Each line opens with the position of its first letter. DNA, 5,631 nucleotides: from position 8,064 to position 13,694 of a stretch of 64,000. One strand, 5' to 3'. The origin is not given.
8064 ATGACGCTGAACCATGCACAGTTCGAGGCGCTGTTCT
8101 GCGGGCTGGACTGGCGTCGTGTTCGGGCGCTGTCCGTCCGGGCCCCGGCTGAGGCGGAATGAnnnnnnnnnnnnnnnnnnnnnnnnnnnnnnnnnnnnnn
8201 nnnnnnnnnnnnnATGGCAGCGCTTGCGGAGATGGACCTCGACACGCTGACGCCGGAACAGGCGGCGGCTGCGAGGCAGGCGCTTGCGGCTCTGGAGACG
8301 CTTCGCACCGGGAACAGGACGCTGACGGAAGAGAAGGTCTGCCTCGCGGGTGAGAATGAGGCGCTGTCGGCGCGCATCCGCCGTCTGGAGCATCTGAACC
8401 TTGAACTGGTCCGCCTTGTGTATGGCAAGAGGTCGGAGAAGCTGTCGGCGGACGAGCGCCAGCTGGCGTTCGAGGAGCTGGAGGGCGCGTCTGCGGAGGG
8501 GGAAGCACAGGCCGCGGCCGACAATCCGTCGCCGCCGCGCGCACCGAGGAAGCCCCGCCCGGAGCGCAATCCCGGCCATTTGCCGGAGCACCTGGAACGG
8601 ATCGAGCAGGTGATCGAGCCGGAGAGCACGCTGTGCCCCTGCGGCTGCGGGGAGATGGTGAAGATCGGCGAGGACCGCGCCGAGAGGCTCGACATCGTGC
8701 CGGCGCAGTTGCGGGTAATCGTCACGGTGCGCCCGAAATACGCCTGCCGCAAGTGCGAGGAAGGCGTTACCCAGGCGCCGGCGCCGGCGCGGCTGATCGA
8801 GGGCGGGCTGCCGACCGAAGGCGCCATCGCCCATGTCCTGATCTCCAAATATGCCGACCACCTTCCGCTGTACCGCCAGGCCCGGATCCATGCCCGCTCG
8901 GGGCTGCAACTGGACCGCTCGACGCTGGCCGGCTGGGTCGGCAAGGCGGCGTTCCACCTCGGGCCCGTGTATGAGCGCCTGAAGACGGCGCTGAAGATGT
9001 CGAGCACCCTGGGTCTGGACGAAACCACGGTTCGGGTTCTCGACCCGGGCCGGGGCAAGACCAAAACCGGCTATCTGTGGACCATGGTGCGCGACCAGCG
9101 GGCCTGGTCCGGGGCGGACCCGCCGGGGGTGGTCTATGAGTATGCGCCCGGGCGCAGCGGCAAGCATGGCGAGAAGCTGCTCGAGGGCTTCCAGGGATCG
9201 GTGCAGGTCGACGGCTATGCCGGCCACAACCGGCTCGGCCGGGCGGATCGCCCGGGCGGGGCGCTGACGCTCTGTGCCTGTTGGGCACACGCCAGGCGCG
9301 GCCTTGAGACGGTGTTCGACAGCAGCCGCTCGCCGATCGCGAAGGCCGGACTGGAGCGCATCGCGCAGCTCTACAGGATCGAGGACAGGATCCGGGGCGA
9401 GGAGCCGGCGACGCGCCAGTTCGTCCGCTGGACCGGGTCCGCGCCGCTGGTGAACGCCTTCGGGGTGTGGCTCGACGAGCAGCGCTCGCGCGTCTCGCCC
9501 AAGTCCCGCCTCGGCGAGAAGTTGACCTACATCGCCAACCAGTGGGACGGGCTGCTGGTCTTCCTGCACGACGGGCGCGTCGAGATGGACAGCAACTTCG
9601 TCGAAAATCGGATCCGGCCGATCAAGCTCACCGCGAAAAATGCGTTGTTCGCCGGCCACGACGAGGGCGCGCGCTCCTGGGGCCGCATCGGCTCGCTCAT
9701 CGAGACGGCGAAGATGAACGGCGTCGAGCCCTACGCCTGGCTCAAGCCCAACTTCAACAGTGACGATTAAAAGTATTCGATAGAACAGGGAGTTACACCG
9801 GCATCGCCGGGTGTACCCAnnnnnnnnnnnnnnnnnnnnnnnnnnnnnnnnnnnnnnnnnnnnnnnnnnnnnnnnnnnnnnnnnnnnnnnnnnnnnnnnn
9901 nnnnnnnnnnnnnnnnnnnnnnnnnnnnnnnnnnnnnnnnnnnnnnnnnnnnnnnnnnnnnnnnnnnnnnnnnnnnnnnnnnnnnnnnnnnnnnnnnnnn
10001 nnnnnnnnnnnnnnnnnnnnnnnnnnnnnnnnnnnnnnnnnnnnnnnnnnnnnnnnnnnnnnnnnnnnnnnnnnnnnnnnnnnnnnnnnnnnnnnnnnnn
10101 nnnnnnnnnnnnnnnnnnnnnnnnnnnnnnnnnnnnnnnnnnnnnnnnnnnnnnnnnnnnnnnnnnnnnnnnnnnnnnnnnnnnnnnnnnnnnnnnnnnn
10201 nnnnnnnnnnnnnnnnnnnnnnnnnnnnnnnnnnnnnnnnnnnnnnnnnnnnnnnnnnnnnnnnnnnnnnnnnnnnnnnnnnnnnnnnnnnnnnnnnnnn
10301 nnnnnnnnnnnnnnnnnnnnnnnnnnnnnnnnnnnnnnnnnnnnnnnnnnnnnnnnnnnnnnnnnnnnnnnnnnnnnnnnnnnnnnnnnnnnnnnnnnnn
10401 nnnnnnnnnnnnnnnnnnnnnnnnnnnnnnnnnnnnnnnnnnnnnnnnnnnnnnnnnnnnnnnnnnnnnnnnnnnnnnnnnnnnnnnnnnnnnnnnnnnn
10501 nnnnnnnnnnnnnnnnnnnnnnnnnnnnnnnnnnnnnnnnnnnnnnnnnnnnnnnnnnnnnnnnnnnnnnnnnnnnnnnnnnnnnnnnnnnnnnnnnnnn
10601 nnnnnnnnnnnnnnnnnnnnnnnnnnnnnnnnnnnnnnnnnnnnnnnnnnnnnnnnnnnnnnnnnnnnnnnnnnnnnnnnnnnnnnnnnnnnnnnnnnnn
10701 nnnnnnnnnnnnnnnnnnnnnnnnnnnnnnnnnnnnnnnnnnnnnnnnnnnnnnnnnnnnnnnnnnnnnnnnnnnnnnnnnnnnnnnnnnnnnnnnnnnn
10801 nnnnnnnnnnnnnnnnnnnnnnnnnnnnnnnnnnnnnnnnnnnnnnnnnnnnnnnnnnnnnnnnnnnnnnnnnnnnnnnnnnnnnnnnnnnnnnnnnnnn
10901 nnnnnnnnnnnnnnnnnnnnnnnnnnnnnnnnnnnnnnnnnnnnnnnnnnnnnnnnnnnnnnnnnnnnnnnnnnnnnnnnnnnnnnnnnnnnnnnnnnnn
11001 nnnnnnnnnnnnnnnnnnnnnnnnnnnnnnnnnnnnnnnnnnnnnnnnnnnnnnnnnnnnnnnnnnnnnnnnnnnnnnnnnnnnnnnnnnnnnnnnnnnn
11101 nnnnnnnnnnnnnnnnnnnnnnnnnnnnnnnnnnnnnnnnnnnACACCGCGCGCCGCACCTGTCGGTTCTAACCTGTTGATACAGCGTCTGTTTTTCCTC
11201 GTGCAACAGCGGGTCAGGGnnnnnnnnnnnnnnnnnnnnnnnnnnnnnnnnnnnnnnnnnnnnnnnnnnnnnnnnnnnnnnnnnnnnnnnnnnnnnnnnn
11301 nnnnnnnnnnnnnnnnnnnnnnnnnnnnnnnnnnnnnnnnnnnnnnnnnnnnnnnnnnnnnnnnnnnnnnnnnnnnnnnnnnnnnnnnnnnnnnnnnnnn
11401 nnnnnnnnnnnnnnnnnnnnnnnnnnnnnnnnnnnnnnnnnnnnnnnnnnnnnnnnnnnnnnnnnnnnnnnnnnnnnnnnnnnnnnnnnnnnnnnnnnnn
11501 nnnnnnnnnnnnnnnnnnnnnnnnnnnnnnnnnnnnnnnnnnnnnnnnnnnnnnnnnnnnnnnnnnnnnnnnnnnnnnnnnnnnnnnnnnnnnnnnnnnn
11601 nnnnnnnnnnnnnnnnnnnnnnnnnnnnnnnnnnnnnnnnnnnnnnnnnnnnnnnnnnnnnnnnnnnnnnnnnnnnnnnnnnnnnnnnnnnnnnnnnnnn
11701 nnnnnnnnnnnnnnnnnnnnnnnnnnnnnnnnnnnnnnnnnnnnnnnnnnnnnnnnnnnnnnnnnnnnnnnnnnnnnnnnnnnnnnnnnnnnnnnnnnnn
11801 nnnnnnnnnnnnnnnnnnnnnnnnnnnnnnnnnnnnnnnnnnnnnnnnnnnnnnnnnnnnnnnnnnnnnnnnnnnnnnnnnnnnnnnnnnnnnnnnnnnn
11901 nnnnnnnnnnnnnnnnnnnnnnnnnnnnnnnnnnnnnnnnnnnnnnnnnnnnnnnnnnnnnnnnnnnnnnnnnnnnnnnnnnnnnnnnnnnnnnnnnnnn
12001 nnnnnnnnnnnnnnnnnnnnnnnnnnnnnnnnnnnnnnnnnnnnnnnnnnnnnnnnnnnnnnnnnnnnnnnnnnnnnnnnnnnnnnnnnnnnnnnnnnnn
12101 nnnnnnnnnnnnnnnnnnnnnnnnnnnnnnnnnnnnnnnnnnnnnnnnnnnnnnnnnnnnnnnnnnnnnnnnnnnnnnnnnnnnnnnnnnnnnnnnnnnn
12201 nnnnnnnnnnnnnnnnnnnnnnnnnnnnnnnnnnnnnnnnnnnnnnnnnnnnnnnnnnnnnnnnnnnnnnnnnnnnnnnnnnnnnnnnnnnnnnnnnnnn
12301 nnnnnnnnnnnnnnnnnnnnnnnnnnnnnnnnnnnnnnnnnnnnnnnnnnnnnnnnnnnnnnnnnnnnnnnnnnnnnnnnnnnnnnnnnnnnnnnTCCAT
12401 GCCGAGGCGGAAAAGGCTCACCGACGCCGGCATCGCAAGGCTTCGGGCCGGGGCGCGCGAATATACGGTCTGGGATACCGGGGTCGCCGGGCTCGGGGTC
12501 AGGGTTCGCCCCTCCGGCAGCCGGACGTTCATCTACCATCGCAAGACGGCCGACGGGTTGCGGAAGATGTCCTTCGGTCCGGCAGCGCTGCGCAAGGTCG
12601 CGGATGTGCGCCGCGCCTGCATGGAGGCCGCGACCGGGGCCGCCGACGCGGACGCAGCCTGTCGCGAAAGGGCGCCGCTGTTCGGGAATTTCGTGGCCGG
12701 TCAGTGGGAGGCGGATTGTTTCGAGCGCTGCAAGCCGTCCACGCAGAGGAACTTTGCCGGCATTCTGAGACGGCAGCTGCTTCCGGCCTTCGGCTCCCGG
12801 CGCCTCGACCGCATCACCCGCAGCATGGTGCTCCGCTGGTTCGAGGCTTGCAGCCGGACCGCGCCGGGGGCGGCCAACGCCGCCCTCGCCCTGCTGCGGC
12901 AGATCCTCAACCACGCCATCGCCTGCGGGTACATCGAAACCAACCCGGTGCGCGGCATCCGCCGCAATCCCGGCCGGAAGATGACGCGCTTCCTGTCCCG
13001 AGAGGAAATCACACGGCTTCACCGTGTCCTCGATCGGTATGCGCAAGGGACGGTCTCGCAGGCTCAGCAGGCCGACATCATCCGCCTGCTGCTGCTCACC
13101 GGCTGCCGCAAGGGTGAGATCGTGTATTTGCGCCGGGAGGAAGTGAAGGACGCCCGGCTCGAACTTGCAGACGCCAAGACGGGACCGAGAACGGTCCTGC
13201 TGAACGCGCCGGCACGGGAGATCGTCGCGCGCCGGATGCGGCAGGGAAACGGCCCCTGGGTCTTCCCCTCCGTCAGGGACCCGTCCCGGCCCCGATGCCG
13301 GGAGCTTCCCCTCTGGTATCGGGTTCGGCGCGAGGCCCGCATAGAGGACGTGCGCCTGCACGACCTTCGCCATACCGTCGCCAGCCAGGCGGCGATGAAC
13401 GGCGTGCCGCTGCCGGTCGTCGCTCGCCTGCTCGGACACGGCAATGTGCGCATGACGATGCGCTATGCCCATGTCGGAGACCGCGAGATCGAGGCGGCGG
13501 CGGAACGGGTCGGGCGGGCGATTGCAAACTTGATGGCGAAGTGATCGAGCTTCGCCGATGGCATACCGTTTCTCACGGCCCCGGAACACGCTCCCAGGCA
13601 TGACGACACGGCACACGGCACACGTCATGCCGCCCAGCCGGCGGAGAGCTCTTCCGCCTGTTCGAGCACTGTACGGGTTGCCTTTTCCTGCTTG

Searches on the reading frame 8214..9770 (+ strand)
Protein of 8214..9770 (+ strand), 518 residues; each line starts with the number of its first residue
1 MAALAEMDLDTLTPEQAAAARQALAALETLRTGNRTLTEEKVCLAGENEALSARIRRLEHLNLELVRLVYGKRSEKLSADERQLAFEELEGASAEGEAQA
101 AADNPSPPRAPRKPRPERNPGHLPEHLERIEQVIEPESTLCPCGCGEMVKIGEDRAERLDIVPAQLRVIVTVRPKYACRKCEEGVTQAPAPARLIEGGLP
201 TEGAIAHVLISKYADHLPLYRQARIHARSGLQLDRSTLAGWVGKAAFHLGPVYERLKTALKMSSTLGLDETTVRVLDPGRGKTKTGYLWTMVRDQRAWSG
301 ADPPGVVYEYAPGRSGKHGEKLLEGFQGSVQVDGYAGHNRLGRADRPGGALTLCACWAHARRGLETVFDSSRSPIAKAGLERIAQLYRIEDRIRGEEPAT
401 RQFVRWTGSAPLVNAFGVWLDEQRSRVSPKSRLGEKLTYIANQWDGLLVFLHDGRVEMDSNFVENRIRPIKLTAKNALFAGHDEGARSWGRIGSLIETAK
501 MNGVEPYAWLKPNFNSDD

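Call 11: search_protein_families(library=pfam, proteins=[window:8214-9770:+], max_evalue=0.01)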
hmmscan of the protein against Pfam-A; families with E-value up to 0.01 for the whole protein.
window:8214-9770:+ (518 aa): 4 families
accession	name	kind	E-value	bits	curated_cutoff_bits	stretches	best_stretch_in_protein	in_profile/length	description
PF03050.20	DDE_Tnp_IS66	-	4.1e-94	315.6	23.1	1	198-487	2-283/284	Transposase IS66 family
PF13005.12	zf-IS66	-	7.4e-18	65.1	27.3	1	139-182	2-46/46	zinc-finger binding domain of transposase IS66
PF13007.12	LZ_Tnp_IS66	-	5.2e-09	37.1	22.9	1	57-131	1-70/71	Transposase C of IS166 homeodomain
PF13817.11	DDE_Tnp_IS66_C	-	5.5e-08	33.3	30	1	494-511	1-18/39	IS66 C-terminal element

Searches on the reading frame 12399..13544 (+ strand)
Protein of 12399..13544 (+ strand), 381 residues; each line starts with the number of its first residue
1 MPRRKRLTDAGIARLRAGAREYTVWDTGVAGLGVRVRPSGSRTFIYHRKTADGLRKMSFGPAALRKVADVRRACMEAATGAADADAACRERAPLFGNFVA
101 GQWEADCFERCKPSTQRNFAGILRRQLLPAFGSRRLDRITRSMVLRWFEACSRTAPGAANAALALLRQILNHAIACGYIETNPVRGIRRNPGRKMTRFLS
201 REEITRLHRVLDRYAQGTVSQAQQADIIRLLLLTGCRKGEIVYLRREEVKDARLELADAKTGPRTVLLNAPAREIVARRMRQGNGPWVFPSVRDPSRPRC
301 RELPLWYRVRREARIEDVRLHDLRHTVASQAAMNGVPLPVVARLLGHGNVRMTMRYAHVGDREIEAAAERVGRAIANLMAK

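Call 10: search_protein_families(library=pfam, proteins=[window:12399-13544:+], max_evalue=0.01)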
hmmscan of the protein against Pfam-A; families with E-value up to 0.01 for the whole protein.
window:12399-13544:+ (381 aa): 3 families
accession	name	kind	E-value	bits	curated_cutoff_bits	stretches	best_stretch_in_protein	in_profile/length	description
PF00589.27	Phage_integrase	-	1.2e-19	71.2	27.1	1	198-361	2-170/172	Phage integrase family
PF22022.2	Phage_int_M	-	1.4e-10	41.7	27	1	99-188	4-94/96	Phage integrase central domain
PF14659.12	Phage_int_SAM_3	-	9.3e-07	29.4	22.6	1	102-147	8-53/58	Phage integrase, N-terminal SAM-like domain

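Call 39: list_cluster_members(proteins=[P0159, window:12399-13541:+, window:13625-16759:-, window:23045-26698:-, window:21222-22823:-, window:27126-29249:+])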
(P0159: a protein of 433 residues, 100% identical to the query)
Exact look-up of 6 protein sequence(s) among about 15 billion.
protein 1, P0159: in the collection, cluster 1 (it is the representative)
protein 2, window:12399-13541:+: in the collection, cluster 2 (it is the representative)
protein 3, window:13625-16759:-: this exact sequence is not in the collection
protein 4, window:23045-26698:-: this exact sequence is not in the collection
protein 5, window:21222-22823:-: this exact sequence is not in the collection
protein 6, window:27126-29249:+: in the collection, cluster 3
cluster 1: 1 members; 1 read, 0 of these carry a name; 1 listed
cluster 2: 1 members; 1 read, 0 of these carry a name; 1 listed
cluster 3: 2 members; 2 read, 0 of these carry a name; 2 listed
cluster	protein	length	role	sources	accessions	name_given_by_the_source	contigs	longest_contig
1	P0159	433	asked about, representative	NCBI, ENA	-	-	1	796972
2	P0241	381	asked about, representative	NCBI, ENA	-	-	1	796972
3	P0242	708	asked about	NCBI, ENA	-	-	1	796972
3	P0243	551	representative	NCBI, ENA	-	-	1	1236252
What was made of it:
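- Tried and rejected: The cluster look-up shows only that the window comes from a 796,972-bp NCBI/ENA contig (call 39).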

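Call 41: find_encoding_contigs(protein=P0241, flank=2000, max_places=3)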
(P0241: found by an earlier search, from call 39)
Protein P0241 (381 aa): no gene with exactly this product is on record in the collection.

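Call 49: search_protein_families(library=ncbifam, proteins=[window:12399-13544:+], max_evalue=0.01)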
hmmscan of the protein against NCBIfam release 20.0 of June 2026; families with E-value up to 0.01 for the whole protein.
window:12399-13544:+ (381 aa): 9 families
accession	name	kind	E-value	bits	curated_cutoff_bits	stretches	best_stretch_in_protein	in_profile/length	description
NF040815.2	recomb_XerA_Arch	equivalog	1.3e-20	74.1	220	1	110-365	11-260/263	site-specific tyrosine recombinase/integron integrase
TIGR02224.1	recomb_XerC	equivalog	1.2e-15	57.6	335.15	1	135-365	40-283/295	tyrosine recombinase XerC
TIGR02225.1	recomb_XerD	equivalog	5.8e-15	55.4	329.6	1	135-368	37-283/290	site-specific tyrosine recombinase XerD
NF001399.0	PRK00283.1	subfamily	7.4e-15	55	279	1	135-366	47-290/300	tyrosine recombinase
TIGR02249.1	integrase_gron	subfamily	1.3e-07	31.3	265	1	311-363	251-304/315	integron integrase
NF003462.0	PRK05084.1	equivalog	2e-07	30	267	1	319-371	304-356/360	tyrosine recombinase XerS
NF002331.0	PRK01287.1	subfamily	3.2e-05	23.1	371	0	309-366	261-319/365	site-specific tyrosine recombinase XerC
NF047926.1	integrase_GmtZ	equivalog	5e-05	21.5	600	1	319-368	429-479/784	gamma-mobile-trio integrase GmtZ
NF041502.1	integrase_1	equivalog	0.0013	17.6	350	0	323-380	324-377/484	site-specific integrase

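Call 77: search_solved_structures(query=window:12399-13541:+, max_evalue=0.00001, show_alignments=1)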
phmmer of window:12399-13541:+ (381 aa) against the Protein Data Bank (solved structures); distinct sequences matched with E-value up to 0.00001: 5.
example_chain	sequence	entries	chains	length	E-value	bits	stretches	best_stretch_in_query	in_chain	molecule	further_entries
5c6k_A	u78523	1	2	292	3.6e-11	46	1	154-365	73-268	Integrase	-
5dor_A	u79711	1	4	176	3.8e-09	39.3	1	226-365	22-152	Integrase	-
1aih_A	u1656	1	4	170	1.8e-08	37.1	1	319-368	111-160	HP1 INTEGRASE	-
4a8e_A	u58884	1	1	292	6e-08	35.4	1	227-370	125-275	PROBABLE TYROSINE RECOMBINASE XERC-LIKE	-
9i5v_14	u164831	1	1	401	6e-06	28.8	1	139-364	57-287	Ribosome-associated translation inhibitor RaiA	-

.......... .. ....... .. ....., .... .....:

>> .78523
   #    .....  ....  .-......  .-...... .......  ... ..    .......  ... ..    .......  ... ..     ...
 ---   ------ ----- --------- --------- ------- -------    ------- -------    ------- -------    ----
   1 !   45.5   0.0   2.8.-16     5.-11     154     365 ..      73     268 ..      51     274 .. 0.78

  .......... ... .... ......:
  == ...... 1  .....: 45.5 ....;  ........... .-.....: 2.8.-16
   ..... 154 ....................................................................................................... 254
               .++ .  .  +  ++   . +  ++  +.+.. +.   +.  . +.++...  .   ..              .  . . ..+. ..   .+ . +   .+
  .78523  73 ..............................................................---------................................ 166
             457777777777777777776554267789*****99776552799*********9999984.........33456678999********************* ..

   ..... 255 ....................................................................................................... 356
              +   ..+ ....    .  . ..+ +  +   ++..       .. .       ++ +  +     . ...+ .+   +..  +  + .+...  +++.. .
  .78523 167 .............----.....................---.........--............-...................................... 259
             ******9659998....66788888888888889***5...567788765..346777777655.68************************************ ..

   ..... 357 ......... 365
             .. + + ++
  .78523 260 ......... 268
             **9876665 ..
